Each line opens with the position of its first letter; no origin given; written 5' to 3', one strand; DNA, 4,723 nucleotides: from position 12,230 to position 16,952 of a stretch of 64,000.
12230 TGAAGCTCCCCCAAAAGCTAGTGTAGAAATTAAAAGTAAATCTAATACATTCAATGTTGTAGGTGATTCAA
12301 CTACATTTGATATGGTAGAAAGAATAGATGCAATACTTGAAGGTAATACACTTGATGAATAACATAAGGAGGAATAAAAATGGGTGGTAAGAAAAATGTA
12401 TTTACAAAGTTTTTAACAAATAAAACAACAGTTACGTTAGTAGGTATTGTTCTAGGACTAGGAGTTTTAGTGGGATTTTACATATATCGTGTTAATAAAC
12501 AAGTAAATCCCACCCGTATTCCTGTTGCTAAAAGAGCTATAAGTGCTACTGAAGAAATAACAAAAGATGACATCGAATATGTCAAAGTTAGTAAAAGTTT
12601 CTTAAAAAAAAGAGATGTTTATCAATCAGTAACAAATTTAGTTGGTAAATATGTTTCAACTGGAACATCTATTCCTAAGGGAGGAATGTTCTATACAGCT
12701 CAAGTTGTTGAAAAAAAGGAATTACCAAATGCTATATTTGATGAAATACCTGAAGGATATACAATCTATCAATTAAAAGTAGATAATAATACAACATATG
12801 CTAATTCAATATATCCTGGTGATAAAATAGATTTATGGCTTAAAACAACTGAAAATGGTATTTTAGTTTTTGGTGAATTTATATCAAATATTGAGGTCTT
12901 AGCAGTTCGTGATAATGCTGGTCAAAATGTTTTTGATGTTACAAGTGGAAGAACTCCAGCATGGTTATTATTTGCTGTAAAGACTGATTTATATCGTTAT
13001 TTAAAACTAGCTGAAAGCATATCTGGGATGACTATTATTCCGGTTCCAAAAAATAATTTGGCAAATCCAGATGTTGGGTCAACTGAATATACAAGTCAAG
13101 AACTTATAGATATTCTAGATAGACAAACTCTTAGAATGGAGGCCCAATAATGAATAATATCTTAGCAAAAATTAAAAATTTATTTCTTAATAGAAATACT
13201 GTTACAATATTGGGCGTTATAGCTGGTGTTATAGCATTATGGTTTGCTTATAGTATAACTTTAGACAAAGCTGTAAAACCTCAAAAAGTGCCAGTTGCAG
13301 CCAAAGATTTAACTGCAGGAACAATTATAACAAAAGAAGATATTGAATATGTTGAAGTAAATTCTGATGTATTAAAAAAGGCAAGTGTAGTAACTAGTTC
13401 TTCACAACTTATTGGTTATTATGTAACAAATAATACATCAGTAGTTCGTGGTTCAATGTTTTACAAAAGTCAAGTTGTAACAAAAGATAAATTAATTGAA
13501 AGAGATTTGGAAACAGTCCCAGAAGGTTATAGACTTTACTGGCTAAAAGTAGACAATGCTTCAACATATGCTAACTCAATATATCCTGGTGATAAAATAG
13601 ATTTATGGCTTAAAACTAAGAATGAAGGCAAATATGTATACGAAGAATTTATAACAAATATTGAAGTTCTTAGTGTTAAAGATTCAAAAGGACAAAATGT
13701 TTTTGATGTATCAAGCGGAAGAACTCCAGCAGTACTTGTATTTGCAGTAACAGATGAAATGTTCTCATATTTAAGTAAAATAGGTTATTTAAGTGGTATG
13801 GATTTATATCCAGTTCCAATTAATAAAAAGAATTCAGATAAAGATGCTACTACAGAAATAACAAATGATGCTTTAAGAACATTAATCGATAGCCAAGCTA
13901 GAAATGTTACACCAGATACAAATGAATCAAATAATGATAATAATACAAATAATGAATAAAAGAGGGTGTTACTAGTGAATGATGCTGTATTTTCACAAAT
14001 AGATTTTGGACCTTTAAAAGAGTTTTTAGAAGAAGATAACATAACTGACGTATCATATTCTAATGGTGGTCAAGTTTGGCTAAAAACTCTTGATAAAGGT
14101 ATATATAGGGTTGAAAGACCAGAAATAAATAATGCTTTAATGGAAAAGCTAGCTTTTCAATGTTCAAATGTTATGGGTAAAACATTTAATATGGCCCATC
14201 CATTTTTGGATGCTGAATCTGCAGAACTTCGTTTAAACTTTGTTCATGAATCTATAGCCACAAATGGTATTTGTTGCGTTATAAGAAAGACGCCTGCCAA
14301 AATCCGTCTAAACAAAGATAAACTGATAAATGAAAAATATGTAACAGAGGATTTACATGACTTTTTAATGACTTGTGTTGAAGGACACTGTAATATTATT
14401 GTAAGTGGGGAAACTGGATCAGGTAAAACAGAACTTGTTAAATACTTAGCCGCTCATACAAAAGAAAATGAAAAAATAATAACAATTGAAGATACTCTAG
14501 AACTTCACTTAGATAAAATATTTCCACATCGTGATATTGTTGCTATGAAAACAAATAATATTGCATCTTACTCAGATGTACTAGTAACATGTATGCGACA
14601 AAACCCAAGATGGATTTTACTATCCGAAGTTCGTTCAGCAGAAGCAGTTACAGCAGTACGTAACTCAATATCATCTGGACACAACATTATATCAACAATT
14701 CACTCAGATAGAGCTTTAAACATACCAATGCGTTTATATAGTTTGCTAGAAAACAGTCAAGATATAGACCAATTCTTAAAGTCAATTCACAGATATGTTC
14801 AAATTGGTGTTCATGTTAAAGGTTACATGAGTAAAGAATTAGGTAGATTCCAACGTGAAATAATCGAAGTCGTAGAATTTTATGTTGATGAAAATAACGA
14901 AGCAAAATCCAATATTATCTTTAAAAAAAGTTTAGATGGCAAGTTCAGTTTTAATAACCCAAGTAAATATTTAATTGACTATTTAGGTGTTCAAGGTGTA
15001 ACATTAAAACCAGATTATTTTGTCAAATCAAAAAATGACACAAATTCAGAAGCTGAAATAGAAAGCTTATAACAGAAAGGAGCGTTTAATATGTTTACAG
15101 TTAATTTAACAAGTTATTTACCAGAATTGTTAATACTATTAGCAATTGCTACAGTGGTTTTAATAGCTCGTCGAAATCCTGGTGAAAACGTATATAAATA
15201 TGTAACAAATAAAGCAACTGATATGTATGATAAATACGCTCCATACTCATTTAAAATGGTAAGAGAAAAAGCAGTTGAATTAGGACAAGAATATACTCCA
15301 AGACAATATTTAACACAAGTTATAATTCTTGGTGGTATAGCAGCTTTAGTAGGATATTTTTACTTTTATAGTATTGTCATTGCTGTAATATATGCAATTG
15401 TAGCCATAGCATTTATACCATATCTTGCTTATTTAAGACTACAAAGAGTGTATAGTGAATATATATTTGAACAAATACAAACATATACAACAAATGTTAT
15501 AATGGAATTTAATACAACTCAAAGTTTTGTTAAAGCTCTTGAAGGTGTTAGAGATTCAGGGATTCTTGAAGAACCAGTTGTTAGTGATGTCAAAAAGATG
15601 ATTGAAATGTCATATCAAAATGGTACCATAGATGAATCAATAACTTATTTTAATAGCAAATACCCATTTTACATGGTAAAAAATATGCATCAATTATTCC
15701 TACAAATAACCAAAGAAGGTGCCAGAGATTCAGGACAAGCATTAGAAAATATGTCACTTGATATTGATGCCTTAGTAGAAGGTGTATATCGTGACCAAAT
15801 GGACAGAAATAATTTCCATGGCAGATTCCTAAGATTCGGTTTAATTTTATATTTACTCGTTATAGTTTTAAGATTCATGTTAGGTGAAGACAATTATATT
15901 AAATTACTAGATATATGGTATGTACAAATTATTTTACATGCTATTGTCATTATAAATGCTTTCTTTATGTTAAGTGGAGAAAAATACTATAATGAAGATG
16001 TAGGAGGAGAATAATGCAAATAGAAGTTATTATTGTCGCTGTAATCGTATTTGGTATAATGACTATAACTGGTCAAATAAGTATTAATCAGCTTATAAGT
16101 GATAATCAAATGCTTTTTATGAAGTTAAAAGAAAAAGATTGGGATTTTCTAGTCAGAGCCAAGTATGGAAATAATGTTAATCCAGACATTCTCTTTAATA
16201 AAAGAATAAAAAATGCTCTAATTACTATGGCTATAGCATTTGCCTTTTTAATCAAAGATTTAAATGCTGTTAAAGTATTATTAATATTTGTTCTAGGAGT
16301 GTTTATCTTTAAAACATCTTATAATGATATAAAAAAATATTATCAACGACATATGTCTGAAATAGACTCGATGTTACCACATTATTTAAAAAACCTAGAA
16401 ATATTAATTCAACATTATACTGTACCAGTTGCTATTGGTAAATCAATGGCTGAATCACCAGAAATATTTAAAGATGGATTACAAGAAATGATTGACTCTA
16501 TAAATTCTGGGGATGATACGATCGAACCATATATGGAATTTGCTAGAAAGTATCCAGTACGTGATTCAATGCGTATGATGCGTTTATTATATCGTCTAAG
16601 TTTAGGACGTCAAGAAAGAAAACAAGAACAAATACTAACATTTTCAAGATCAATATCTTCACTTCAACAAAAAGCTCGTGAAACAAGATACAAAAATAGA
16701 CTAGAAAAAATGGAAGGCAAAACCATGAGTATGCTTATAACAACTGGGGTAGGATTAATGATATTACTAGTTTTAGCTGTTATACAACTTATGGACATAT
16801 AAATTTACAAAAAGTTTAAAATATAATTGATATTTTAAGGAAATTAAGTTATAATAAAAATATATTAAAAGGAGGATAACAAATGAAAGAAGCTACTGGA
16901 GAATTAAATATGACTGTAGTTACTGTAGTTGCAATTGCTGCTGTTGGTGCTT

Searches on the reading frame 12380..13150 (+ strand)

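Call 9: search_protein_families(library=pfam, proteins=[window:12380-13150:+], max_evalue=0.01)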
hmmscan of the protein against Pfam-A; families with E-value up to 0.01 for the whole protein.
window:12380-13150:+ (256 aa): 3 families
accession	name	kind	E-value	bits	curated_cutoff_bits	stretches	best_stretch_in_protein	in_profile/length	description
PF16976.10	RcpC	-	0.00013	22.3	28.8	1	122-214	6-106/114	Flp pilus assembly protein RcpC/CpaB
PF08666.17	SAF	-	0.00059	20.8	21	1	47-93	3-48/63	SAF domain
PF13144.11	ChapFlgA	-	0.0089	16.5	23.8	0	46-109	2-60/122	Chaperone for flagella basal body P-ring formation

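Call 48: search_protein_families(library=ncbifam, proteins=[window:12380-13150:+], max_evalue=0.1)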
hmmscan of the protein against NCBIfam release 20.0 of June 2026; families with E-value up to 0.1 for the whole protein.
window:12380-13150:+ (256 aa): 2 families
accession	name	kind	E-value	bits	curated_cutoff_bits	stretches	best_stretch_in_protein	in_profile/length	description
TIGR03177.1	pilus_cpaB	equivalog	3.7e-10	39.5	71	1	19-213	4-204/262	Flp pilus assembly protein CpaB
TIGR03170.1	flgA_cterm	equivalog_domain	0.0021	18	54.65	1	45-109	13-74/137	flagellar basal body P-ring formation chaperone FlgA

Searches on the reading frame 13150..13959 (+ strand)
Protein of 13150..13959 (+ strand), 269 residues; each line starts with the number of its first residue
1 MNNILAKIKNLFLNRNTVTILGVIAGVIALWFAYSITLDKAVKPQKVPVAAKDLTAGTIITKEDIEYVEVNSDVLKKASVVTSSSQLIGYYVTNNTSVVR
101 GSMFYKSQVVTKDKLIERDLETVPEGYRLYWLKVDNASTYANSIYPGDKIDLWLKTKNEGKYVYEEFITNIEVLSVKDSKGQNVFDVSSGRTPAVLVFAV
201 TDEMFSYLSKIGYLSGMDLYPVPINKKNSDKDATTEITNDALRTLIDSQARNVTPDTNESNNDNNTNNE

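Call 9: search_protein_families(library=pfam, proteins=[window:13150-13959:+], max_evalue=0.01)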
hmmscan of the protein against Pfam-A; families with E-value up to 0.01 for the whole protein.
window:13150-13959:+ (269 aa): 3 families
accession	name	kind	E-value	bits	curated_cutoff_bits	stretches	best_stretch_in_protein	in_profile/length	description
PF16976.10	RcpC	-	1.7e-07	31.6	28.8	1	122-205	6-97/114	Flp pilus assembly protein RcpC/CpaB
PF08666.17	SAF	-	3.4e-07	31.2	21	1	47-95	3-50/63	SAF domain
PF13144.11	ChapFlgA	-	5.1e-05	23.8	23.8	1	46-116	2-72/122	Chaperone for flagella basal body P-ring formation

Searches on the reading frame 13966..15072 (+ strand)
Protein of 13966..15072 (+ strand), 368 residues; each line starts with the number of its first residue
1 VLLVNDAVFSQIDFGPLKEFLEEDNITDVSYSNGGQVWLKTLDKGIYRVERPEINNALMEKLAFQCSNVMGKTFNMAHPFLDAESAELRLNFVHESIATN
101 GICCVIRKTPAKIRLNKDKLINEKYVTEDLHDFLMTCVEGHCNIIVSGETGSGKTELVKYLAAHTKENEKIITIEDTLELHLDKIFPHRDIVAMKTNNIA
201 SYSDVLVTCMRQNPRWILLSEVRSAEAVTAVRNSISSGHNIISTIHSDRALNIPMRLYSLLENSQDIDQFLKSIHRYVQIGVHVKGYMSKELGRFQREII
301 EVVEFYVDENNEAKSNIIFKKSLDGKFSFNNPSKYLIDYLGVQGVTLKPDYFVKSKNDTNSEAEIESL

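Call 9: search_protein_families(library=pfam, proteins=[window:13966-15072:+], max_evalue=0.01)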
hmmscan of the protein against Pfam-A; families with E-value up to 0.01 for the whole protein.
window:13966-15072:+ (368 aa): 13 families
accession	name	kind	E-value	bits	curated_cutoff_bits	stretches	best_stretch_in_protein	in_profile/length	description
PF00437.27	T2SSE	-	7.6e-29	100.9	24.9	1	100-275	103-273/370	Type II/IV secretion system protein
PF20720.3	nSTAND3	-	5.7e-05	23.3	27.2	1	125-179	1-56/155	Novel STAND NTPase 3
PF13191.12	AAA_16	-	0.0001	23.3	32.6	1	128-187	10-75/167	AAA ATPase domain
PF07728.20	AAA_5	-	0.00025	21.5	22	1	143-229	1-82/139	AAA domain (dynein-related subfamily)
PF06414.18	Zeta_toxin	-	0.0015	18.5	22.3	1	144-176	19-51/199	Zeta toxin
PF02492.25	cobW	-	0.0017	18.4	20.7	1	144-185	3-45/180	CobW/HypB/UreG, nucleotide-binding domain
PF07724.20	AAA_2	-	0.0027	18.2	27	1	143-218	5-79/166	AAA domain (Cdc48 subfamily)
PF00270.35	DEAD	-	0.004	17.3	26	1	137-182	11-59/167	DEAD/DEAH box helicase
PF00005.33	ABC_tran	-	0.0052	17.8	25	1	135-177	6-47/137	ABC transporter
PF13238.12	AAA_18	-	0.0055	17.6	29.4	0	144-185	1-44/128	AAA domain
PF02367.23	TsaE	-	0.0057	17.1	26.6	0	126-168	6-48/128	Threonylcarbamoyl adenosine biosynthesis protein TsaE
PF13401.12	AAA_22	-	0.0064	17.2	27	0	143-175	7-40/130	AAA domain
PF03266.21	NTPase_1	-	0.0095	16.2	23.9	0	143-169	1-27/168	NTPase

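Call 48: search_protein_families(library=ncbifam, proteins=[window:13966-15072:+], max_evalue=0.1)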
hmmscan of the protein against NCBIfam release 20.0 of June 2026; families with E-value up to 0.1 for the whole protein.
window:13966-15072:+ (368 aa): 38 families (the best 25 are shown)
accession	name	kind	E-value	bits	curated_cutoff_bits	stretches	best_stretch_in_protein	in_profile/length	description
TIGR02788.1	VirB11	equivalog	2e-33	115.8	249.95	2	115-290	118-296/308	P-type DNA transfer ATPase VirB11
TIGR03819.1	heli_sec_ATPase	hypoth_equivalog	4e-31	108.5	373.15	1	13-260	51-300/340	TadA family conjugal transfer-associated ATPase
TIGR02782.1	TrbB_P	equivalog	1e-28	100.6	304.55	1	18-305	15-296/303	P-type conjugative transfer ATPase TrbB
NF058587.1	archaellum_moto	equivalog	7.4e-23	81.1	550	1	11-250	144-386/527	archaellum flagellar ATPase motor FlaI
NF041000.1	ATPase_ComGA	equivalog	2.3e-22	79.3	300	1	86-275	80-260/267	competence type IV pilus ATPase ComGA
NF010425.0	PRK13851.1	equivalog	6.2e-22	77.9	461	1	113-265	134-288/344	type IV secretion system protein VirB11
NF010475.0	PRK13900.1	equivalog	8.7e-20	71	389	1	115-250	134-272/333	type IV secretion system ATPase VirB11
NF010469.0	PRK13894.1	subfamily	1.1e-19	71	508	1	17-305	27-310/320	conjugal transfer ATPase TrbB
NF010407.0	PRK13833.1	subfamily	1.2e-16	61.1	499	1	24-309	29-307/323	conjugal transfer protein TrbB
TIGR01420.1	pilT_fam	subfamily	3.5e-15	56.1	319.1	1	83-262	75-244/343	PilT/PilU family type 4a pilus ATPase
NF053672.1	bindosome_BasE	exception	1.8e-13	50.1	1000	1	70-312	198-437/512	bindosome assembly system ATPase subunit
TIGR02533.1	type_II_gspE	equivalog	1.8e-13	50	630.25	1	130-257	232-356/486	type II secretion system ATPase GspE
TIGR02525.1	plasmid_TraJ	equivalog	3.4e-13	49.3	368.3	1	84-250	98-262/372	plasmid transfer ATPase TraJ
NF007755.0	PRK10436.1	equivalog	1.7e-12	46.8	617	1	129-259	207-334/465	type II secretion system protein GspE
TIGR02538.1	type_IV_pilB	equivalog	4.6e-12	45.3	675.65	1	126-258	301-430/564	type IV-A pilus assembly ATPase PilB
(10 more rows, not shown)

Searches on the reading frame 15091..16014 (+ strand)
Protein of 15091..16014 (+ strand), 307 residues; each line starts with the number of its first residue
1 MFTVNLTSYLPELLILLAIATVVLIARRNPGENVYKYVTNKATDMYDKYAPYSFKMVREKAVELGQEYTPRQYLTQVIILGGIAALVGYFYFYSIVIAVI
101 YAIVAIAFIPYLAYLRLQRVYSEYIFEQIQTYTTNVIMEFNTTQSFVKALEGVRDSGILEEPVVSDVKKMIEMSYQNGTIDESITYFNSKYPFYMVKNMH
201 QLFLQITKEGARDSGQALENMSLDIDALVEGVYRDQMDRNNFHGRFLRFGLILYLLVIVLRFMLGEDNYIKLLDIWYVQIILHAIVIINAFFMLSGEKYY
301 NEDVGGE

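Call 9: search_protein_families(library=pfam, proteins=[window:15091-16014:+], max_evalue=0.01)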
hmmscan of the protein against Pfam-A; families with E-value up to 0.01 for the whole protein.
window:15091-16014:+ (307 aa): 1 family
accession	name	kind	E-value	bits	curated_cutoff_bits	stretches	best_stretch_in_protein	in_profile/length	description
PF05038.18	Cytochrom_B558a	-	0.0018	18.4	25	0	77-141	19-80/184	Cytochrome Cytochrome b558 alpha-subunit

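Call 48: search_protein_families(library=ncbifam, proteins=[window:15091-16014:+], max_evalue=0.1)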
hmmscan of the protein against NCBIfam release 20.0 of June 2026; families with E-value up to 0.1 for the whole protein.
window:15091-16014:+ (307 aa): 1 family
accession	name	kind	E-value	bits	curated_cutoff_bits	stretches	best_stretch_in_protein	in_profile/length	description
NF033491.1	BA3454_fam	equivalog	0.046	13.3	40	0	131-147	14-30/43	BA3454 family stress response protein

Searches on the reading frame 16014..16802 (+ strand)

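Call 9: search_protein_families(library=pfam, proteins=[window:16014-16802:+], max_evalue=0.01)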
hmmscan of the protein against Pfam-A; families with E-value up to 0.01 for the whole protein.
window:16014-16802:+ (262 aa): 1 family
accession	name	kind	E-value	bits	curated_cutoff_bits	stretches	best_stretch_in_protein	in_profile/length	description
PF23864.1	DUF7222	-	0.0078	16.9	27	0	102-134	36-64/108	Domain of unknown function (DUF7222)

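Call 48: search_protein_families(library=ncbifam, proteins=[window:16014-16802:+], max_evalue=0.1)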
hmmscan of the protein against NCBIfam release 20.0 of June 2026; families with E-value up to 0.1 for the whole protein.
window:16014-16802:+ (262 aa): 1 family
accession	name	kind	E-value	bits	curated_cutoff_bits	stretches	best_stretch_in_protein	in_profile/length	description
TIGR04004.1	WcaM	equivalog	0.082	11.5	794.6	0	40-134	267-361/464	colanic acid biosynthesis protein WcaM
